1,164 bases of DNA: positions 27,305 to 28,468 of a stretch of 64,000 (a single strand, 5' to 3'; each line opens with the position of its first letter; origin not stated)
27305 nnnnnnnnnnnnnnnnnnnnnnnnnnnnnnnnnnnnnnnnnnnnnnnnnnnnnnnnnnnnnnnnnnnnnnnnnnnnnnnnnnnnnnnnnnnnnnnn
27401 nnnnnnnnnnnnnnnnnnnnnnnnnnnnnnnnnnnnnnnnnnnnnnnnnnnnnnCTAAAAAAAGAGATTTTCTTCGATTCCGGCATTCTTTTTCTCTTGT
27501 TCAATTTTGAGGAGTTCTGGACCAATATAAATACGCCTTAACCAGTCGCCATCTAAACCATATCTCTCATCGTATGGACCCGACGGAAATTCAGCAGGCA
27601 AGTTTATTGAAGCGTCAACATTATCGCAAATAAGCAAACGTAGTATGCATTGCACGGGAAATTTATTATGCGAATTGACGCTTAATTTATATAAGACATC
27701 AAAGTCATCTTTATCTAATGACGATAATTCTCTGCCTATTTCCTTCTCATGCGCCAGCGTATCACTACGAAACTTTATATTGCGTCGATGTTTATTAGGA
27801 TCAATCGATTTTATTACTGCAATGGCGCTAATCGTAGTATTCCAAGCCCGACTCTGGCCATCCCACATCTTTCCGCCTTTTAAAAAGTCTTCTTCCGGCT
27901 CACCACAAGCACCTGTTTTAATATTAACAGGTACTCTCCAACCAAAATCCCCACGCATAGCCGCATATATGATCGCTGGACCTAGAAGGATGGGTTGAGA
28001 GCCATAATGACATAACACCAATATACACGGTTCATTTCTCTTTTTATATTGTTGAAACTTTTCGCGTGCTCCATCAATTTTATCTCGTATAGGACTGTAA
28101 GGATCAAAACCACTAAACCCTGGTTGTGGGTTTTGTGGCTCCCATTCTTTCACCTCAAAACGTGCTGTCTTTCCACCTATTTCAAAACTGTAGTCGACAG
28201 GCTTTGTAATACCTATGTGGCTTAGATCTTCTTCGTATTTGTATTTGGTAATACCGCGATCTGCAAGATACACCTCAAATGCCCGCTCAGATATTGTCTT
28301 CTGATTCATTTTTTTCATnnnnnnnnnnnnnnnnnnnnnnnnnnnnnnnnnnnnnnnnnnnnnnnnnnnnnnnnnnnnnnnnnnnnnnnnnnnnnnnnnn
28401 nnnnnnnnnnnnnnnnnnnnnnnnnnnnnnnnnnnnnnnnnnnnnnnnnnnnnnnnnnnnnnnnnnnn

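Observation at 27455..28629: AT-rich two-gene islet after mutS: an MNT-type nucleotidyltransferase coupled to a PD-(D/E)XK-like 287-aa protein in place of HepT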

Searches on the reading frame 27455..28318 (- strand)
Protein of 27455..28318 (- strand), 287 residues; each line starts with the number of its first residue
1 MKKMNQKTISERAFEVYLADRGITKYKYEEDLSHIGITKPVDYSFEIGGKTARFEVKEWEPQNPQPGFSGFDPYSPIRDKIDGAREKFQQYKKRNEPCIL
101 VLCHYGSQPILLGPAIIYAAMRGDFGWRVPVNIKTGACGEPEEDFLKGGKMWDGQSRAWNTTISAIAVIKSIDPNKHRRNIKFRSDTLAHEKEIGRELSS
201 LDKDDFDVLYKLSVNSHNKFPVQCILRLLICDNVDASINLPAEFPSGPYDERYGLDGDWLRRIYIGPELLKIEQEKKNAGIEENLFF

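Call 4: search_protein_families(library=pfam, proteins=[window:27455-28318:-], max_evalue=1)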
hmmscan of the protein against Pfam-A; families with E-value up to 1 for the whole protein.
window:27455-28318:- (287 aa): 0 families

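Call 5: search_protein_families(library=padloc, proteins=[window:27455-28318:-], max_evalue=1)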
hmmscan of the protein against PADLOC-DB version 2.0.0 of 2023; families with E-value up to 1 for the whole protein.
window:27455-28318:- (287 aa): 0 families

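Call 6: search_protein_families(library=ncbifam, proteins=[window:27455-28318:-], max_evalue=1)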
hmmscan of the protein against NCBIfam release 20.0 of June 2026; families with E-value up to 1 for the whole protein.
window:27455-28318:- (287 aa): 0 families

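Call 7: find_homologous_proteins(query=window:27455-28318:-, max_evalue=0.001)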
Query window:27455-28318:- (287 aa): 30 proteins with E <= 0.001 among 624 candidates.
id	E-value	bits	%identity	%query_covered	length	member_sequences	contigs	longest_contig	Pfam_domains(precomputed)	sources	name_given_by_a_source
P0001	8.8e-195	664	100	99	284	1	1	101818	-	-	-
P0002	1.4e-70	256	48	97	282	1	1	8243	-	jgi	jgi:hypothetical protein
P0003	2.5e-70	255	47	98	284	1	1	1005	-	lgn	-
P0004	3.2e-69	252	48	97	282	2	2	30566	-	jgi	-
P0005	4.1e-68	248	49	97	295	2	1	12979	-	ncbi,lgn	-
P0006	4.4e-68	248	47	95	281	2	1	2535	-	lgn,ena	-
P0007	1.1e-66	243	46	97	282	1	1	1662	-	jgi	jgi:hypothetical protein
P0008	5.2e-66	241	48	97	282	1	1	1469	-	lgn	-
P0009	6.4e-66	241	47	98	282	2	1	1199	-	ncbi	-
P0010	1.3e-65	240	48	97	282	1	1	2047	-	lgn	-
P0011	1.5e-65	240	47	97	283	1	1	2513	-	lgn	-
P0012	5.3e-65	238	48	97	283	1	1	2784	-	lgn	-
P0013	8.3e-65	237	47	92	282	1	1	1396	-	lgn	-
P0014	1.0e-63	233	47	96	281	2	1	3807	-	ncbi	-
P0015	1.7e-63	233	47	95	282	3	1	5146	-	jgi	-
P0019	7.4e-62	227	44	99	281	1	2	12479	-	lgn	-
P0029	6.0e-27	113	34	93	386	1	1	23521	PF28009.1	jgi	jgi:hypothetical protein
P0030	6.3e-22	96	31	93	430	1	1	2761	PF05706.18,PF22785.2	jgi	jgi:hypothetical protein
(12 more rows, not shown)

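Call 8: search_protein_families(library=phrogs, proteins=[window:27455-28318:-], max_evalue=1)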
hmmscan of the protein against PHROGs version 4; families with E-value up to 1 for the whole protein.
window:27455-28318:- (287 aa): 0 families

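Call 9: search_solved_structures(query=window:27455-28318:-, max_evalue=10)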
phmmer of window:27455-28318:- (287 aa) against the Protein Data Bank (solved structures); distinct sequences matched with E-value up to 10: 1.
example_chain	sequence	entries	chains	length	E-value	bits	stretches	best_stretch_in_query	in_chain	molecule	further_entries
3wpo_A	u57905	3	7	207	1.6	11.1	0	130-163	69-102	Trimeric autotransporter adhesin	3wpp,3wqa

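Call 12: find_encoding_contigs(protein=P0004, flank=5000, max_places=3)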
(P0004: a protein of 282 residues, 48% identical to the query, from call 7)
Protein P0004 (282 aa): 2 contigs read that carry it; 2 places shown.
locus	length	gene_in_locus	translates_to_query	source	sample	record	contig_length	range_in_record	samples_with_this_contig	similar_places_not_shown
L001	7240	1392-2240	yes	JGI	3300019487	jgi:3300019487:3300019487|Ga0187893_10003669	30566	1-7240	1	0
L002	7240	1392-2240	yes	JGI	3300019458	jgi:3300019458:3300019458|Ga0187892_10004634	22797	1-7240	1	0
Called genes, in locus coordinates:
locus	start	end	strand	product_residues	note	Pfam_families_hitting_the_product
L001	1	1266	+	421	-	?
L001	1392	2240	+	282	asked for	-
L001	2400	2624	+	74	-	PF09720:Unstab_antitox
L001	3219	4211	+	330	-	PF02562:PhoH, PF13245:AAA_19, PF13604:AAA_30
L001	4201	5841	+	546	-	PF07698:7TM-7TMR_HD, PF01966:HD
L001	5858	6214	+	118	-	PF02130:YbeY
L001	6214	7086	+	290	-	PF01551:Peptidase_M23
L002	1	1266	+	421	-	?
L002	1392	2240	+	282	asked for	-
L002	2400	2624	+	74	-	PF09720:Unstab_antitox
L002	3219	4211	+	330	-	PF02562:PhoH, PF13245:AAA_19, PF13604:AAA_30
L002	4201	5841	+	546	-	PF07698:7TM-7TMR_HD, PF01966:HD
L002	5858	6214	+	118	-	PF02130:YbeY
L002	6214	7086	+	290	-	PF01551:Peptidase_M23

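Call 13: find_encoding_contigs(protein=P0005, flank=5000, max_places=3)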
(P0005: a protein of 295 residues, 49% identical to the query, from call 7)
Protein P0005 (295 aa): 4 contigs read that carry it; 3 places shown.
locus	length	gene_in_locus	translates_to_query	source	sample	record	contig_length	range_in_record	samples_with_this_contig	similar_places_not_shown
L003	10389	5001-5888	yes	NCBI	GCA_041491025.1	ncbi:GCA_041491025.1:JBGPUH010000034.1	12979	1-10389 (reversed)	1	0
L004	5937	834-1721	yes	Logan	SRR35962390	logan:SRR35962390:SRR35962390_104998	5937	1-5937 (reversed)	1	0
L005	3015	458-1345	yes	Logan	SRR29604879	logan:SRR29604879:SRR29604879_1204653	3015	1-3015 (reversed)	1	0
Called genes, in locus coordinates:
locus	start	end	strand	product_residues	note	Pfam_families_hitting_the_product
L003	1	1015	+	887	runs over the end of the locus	PF28598:PDH_E1_N, PF00456:Transketolase_N, PF17831:PDH_E1_M, PF22613:Transketolase_C_1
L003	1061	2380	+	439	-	PF00364:Biotin_lipoyl, PF02817:E3_binding, PF00198:2-oxoacid_dh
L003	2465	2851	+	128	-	-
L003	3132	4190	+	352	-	PF08240:ADH_N, PF00107:ADH_zinc_N, PF13602:ADH_zinc_N_2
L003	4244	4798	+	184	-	PF04264:YceI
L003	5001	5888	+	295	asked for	-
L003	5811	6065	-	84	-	-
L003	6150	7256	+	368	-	-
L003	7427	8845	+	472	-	PF00890:FAD_binding_2 (faint), PF01134:GIDA (faint), PF01262:AlaDh_PNT_C (faint), PF07992:Pyr_redox_2, PF12831:FAD_oxidored, PF13738:Pyr_redox_3 (weak), PF00070:Pyr_redox, PF02852:Pyr_redox_dim, +4 more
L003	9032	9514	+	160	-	PF13384:HTH_23, PF01527:HTH_Tnp_1 (faint), PF13518:HTH_28, PF13551:HTH_29, PF13565:HTH_32, PF13592:HTH_33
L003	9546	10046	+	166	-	PF13358:DDE_3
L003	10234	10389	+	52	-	?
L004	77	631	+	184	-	PF04264:YceI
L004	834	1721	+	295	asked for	-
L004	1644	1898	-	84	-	-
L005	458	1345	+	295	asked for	-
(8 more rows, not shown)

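Call 14: find_encoding_contigs(protein=P0002, flank=4000, max_places=2)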
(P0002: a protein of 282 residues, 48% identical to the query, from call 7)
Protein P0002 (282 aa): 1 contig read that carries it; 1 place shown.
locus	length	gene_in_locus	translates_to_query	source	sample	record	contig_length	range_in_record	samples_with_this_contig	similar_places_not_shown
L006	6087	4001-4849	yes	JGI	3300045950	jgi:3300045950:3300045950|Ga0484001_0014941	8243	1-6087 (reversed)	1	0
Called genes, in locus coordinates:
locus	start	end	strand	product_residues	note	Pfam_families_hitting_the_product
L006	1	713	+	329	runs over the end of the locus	PF03320:FBPase_glpX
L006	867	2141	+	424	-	PF13393:tRNA-synt_His, PF00587:tRNA-synt_2b, PF03129:HGTP_anticodon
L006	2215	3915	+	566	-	PF01336:tRNA_anti-codon, PF00152:tRNA-synt_2, PF02938:GAD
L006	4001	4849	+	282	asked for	-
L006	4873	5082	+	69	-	-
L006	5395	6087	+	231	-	?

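Call 15: find_encoding_contigs(protein=P0019, flank=4000, max_places=2)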
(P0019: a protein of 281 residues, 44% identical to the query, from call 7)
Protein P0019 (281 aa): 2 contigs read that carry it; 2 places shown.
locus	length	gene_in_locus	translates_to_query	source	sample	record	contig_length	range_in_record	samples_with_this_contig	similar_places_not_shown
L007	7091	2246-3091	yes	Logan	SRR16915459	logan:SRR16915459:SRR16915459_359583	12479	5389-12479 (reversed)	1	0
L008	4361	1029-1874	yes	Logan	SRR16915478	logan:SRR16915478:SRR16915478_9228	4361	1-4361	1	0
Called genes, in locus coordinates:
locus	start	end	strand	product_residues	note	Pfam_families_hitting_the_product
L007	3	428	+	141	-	?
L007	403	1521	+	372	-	PF04055:Radical_SAM, PF11946:DUF3463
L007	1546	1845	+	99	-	-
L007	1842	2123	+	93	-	-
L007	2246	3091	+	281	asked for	-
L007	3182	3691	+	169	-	-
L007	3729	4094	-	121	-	-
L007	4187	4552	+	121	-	-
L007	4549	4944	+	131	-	-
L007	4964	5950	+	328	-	PF01073:3Beta_HSD, PF01370:Epimerase, PF02719:Polysacc_synt_2, PF04321:RmlD_sub_bind, PF05368:NmrA, PF07993:NAD_binding_4, PF13460:NAD_binding_10, PF16363:GDP_Man_Dehyd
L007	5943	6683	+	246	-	PF01048:PNP_UDP_1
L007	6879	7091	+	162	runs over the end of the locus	PF01894:YjbQ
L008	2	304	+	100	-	?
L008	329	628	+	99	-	-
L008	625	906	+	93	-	-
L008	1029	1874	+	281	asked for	-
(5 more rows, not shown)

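Call 16: find_encoding_contigs(protein=P0029, flank=4000, max_places=2)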
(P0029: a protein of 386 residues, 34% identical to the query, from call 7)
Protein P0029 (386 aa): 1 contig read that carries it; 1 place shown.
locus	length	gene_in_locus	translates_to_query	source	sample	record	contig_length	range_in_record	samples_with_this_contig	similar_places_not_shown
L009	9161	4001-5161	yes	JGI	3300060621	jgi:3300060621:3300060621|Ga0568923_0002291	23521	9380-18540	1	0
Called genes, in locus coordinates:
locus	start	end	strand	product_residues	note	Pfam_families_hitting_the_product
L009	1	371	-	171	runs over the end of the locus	PF00731:AIRC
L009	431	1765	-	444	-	PF02844:GARS_N, PF01071:GARS_A, PF02222:ATP-grasp (weak), PF02786:CPSase_L_D2 (weak), PF02843:GARS_C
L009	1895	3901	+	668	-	PF01134:GIDA, PF07992:Pyr_redox_2 (weak), PF12831:FAD_oxidored, PF21680:GIDA_C_1st, PF13932:SAM_GIDA_C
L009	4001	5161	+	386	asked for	PF28009:SCO5918 (weak)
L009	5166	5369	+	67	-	PF07927:HicA_toxin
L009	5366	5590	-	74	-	-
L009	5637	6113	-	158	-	PF13899:Thioredoxin_7, PF13098:Thioredoxin_2 (weak)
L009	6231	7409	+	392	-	PF00108:Thiolase_N, PF00109:ketoacyl-synt (weak), PF02803:Thiolase_C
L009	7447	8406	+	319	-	PF00378:ECH_1, PF16113:ECH_2, PF24463:DUF7577 (weak)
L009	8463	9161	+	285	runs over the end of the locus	PF00378:ECH_1, PF16113:ECH_2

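Call 18: find_related_loci(query=A1, collection=genome_contigs, flank=4000)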
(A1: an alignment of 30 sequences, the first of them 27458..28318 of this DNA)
Query A1 (287 aa) in genome_contigs; peptide patterns used: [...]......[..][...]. (x = any residue, [..] = any of these).
20 stretches matched a pattern; 16 encode a relative of the query (tblastn E <= 1e-3); 16 distinct loci.
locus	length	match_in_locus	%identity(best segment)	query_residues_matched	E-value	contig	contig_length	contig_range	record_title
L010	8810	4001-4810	49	7-282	4e-74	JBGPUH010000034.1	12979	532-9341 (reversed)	MAG: Candidatus Methylomirabilis sp. isolate OBJ1_062018_110_48 k141_834048_length_12979_cov_16.9413, whole genome shotg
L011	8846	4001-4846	33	2-285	2e-33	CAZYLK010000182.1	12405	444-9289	MAG TPA_asm: uncultured Phycisphaeraceae bacterium isolate SRP193661_co1_22 genome assembly, contig: NODE_5096_length_12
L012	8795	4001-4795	32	5-276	5e-33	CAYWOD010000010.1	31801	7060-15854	MAG TPA_asm: uncultured Pirellulales bacterium isolate SRP068000_co1_578 genome assembly, contig: NODE_1540_length_31801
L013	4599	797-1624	33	3-281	1e-31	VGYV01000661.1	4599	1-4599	MAG: Planctomycetota bacterium isolate M_DeepCast_400m_m2_195 M_DeepCast_400m_m2_195_Ga0194112_10043337, whole genome sh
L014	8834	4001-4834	31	2-281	3e-29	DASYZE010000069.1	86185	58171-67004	MAG TPA_asm: Terriglobia bacterium isolate SMAG_U6354 k141_196070, whole genome shotgun sequence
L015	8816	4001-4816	31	7-280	9e-29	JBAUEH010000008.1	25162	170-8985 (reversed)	MAG: Candidatus Acidiferrales bacterium isolate MFD10743_ilm_asm_bin16 k127_95781, whole genome shotgun sequence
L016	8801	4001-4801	31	1-276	3e-28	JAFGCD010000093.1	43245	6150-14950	MAG: Sedimentisphaerales bacterium isolate Zod_Metabat.1083 k87_10402273, whole genome shotgun sequence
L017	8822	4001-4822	30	1-279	2e-27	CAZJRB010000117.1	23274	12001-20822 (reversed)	MAG TPA_asm: uncultured Planctomycetaceae bacterium isolate binchicken_co334_128 genome assembly, contig: NODE_3645_leng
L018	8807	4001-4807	31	1-274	3e-27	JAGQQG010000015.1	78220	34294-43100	MAG: Planctomycetaceae bacterium isolate HKST-UBA60 NODE_15_length_78220_cov_5.906901, whole genome shotgun sequence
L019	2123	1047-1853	31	3-279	2e-26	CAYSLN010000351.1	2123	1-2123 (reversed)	MAG TPA_asm: uncultured Pirellulales bacterium isolate SRP214966_co2_139 genome assembly, contig: NODE_133437_length_212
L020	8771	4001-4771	31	3-266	2e-25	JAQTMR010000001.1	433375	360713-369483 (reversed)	MAG: Phycisphaerae bacterium isolate STA_45 NODE_25_length_433375_cov_6.522874_Sandtown_A, whole genome shotgun sequence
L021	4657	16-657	33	60-277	3e-25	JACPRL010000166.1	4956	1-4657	MAG: Acidobacteria bacterium isolate NC_groundwater_678_Ag_B-0.1um_66_26 B2_S2_coassemblyk141_3641784, whole genome shot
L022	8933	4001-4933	28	4-276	1e-20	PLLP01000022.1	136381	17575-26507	MAG: Phycisphaerales bacterium isolate fen_1361 73.20120800_E3X.29_contig_4726, whole genome shotgun sequence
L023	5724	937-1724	33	2-273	2e-23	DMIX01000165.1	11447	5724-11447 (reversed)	MAG TPA_asm: Propionibacteriaceae bacterium isolate UBA8946 contig_75548, whole genome shotgun sequence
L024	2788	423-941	32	4-175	2e-17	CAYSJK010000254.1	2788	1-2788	MAG TPA_asm: uncultured Pirellulales bacterium isolate binchicken_co196_472 genome assembly, contig: NODE_56037_length_2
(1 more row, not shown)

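Call 20: predict_structure(alignment_id=A1)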
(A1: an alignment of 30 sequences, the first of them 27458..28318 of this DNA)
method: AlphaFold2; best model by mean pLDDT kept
length: 287 residues; sequences in the alignment: 30
mean_pLDDT: 82.1   pTM: 0.79
mean pLDDT of the five models: 82.1, 80.9, 80.3, 79.0, 76.3
residues with pLDDT >= 90: 137; 70-90: 81; 50-70: 54; < 50: 15
segments of 3 or more residues with pLDDT < 50: 1-3, 148-156
pLDDT, mean of each block of 10 residues (from residue 1): 69 95 96 96 97 92 59 74 94 96 71 76 68 73 55 53 94 87 89 90 79 60 84 94 95 91 95 92 60
secondary structure, 60 per line:
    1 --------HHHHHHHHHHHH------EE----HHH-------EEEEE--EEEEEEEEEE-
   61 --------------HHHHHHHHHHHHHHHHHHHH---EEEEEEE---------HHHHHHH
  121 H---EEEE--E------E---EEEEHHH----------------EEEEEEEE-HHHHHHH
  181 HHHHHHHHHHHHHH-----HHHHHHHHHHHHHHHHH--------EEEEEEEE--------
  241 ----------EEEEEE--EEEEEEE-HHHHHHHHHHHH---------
elements in order: H9-20 E43-47 E50-59 H75-94 E98-104 H114-121 E125-128 E142-145 E165-172 H174-194 H200-216 E225-232 E251-256 E259-265 H267-278

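Call 23: fold_search(model_id=the predicted structure, library=pdb)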
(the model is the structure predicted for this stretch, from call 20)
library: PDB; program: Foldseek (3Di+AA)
matches with E <= 10: 435; with E <= 0.001: 0
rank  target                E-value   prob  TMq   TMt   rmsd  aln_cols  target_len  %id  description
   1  4dap                  1.9e-02  0.97  0.21  0.26   6.9       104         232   10  The structure of Escherichia coli SfsA (released 2013-08-14)
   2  2fco_B                2.0e-02  0.96  0.20  0.34   8.3        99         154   19  Crystal Structure of Bacillus stearothermophilus PrfA-Holliday Junction Resolvase (released 2006-11-21)
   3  1zp7_A                5.7e-02  0.72  0.19  0.32   5.2       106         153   15  The structure of Bacillus subtilis RecU Holliday junction resolvase and its role in substrate selection and sequence s (released 2005-09-20)
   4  1zp7_B                6.5e-02  0.75  0.19  0.32   7.4       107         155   15  The structure of Bacillus subtilis RecU Holliday junction resolvase and its role in substrate selection and sequence s (released 2005-09-20)
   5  2fco_A                1.1e-01  0.63  0.18  0.31   8.4        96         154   18  Crystal Structure of Bacillus stearothermophilus PrfA-Holliday Junction Resolvase (released 2006-11-21)
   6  6p66_B                1.4e-01  0.60  0.21  0.14   5.3       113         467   13  The crystal structure of the XPB complex with Bax1 from Archaeoglobus fulgidus at 3.0 Angstrom resolution (released 2020-06-17)
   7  2p14                  1.5e-01  0.51  0.23  0.33   7.5       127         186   11  Crystal structure of small subunit (R.BspD6I2) of the heterodimeric restriction endonuclease R.BspD6I (released 2008-03-11)
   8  1y88                  1.8e-01  0.77  0.21  0.32   6.5       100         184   13  Crystal Structure of Protein of Unknown Function AF1548 (released 2004-12-21)
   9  1rzn_B                1.9e-01  0.51  0.18  0.32   8.4        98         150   15  Crystal Structure of Penicillin-binding protein-related factor A from Bacillus Subtilis. (released 2004-11-30)
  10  1y1o_A                2.3e-01  0.44  0.19  0.30  10.6       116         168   18  X-ray crystal Structure of Penicillin-binding protein-related factor A from Bacillus stearothermophilus (released 2004-12-07)
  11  9khv_A                2.4e-01  0.51  0.20  0.06   5.8        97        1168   15  Structure of DdmD dimer with ssDNA without nucleotide (released 2025-02-19)
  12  5hjl_A                2.7e-01  0.23  0.16  0.14   5.3        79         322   13  Crystal structure of class I tagatose 1,6-bisphosphate aldolase LacD from Streptococcus porcinus (released 2016-12-07)
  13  2wiw_B                4.2e-01  0.35  0.20  0.39   7.5        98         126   11  Crystal structures of Holliday junction resolvases from Archaeoglobus fulgidus bound to DNA substrate (released 2009-05-26)
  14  3odh_A                4.2e-01  0.28  0.17  0.23   5.9        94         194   18  Structure of OkrAI/DNA complex (released 2010-10-06)
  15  9tqg_E                4.5e-01  0.09  0.16  0.11  14.2       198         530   10  L. pneumophila 3-methylcrotonyl-CoA carboxylase A1B6 (released 2026-01-14)
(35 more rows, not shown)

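Call 27: find_related_loci(query=A1, collection=metagenome_contigs, flank=3000)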
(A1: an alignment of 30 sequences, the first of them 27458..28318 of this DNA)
Query A1 (287 aa) in metagenome_contigs; peptide patterns used: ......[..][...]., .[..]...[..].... (x = any residue, [..] = any of these).
322 stretches matched a pattern; 183 encode a relative of the query (tblastn E <= 1e-3); the best 80 are kept; 80 distinct loci.
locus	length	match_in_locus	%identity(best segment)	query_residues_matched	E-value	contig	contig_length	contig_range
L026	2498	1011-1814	47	8-281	6e-76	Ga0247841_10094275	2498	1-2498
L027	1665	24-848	46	4-284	6e-75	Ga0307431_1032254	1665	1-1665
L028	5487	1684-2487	47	7-281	1e-70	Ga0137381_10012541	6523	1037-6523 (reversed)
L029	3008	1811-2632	46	4-282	1e-71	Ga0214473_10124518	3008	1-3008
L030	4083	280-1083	47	7-281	2e-64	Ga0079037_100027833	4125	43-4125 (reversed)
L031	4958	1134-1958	45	4-281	3e-64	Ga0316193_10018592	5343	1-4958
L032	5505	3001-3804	46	7-281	1e-63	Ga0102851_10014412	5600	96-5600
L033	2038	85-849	45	4-266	5e-64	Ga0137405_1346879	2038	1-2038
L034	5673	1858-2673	43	4-281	5e-62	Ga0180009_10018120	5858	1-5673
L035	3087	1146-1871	45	36-281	7e-59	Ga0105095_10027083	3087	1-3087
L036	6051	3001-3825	41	1-281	2e-56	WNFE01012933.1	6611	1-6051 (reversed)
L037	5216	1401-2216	48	7-284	1e-77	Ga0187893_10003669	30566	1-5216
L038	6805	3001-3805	54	7-281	2e-51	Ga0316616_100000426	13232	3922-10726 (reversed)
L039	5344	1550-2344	35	7-276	1e-39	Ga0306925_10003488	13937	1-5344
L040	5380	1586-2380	35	7-276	1e-39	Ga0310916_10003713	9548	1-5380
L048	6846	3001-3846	34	7-287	8e-37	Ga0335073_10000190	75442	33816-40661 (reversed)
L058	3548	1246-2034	35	4-269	6e-34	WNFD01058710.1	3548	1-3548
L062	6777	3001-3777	33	4-266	2e-33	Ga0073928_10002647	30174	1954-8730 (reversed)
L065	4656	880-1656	34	4-266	3e-33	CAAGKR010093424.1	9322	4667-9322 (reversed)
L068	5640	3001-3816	32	4-279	7e-33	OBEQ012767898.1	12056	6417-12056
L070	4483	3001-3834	34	3-280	1e-32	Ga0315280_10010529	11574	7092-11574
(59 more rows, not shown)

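Call 29: search_protein_families(library=pfam, proteins=[L011:3971-5164:+, L058:961-2352:+, L062:2668-4104:+, L065:514-1983:+, L068:2749-4107:+, L014:3731-4849:+, L048:2713-3882:+, L070:2704-3915:+, L017:3728-4828:+, L011:5161-5661:+], max_evalue=0.1)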
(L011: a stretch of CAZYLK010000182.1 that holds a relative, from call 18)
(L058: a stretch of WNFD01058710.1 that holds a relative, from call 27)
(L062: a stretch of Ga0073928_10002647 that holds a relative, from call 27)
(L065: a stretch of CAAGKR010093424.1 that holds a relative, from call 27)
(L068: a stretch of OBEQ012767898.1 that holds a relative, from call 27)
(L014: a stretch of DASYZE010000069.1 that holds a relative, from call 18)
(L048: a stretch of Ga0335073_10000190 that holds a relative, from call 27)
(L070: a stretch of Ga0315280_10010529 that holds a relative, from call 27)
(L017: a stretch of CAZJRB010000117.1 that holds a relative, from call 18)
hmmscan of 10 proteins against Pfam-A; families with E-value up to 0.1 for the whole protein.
L011:3971-5164:+ (397 aa): 3 families
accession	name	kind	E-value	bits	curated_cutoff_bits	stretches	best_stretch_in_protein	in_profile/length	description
PF01909.29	NTP_transf_2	-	1.6e-08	35.3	21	1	293-336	2-45/93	Nucleotidyltransferase domain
PF18765.7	Polbeta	-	5.6e-06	26.9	26.9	1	298-348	5-55/93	Polymerase beta, Nucleotidyltransferase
PF22600.2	MTPAP-like_central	-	7.1e-05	23.3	27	1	269-336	6-70/139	Poly(A) RNA polymerase, mitochondrial-like, central palm domain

L058:961-2352:+ (463 aa): 0 families

L062:2668-4104:+ (478 aa): 0 families

L065:514-1983:+ (489 aa): 0 families

L068:2749-4107:+ (452 aa): 0 families

L014:3731-4849:+ (372 aa): 0 families

L048:2713-3882:+ (389 aa): 0 families

L070:2704-3915:+ (403 aa): 0 families

L017:3728-4828:+ (366 aa): 0 families

L011:5161-5661:+ (166 aa): 1 family
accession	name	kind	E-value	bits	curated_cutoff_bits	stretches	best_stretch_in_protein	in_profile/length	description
PF05168.19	HEPN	-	2.1e-21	76.7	22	1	6-122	2-116/117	HEPN domain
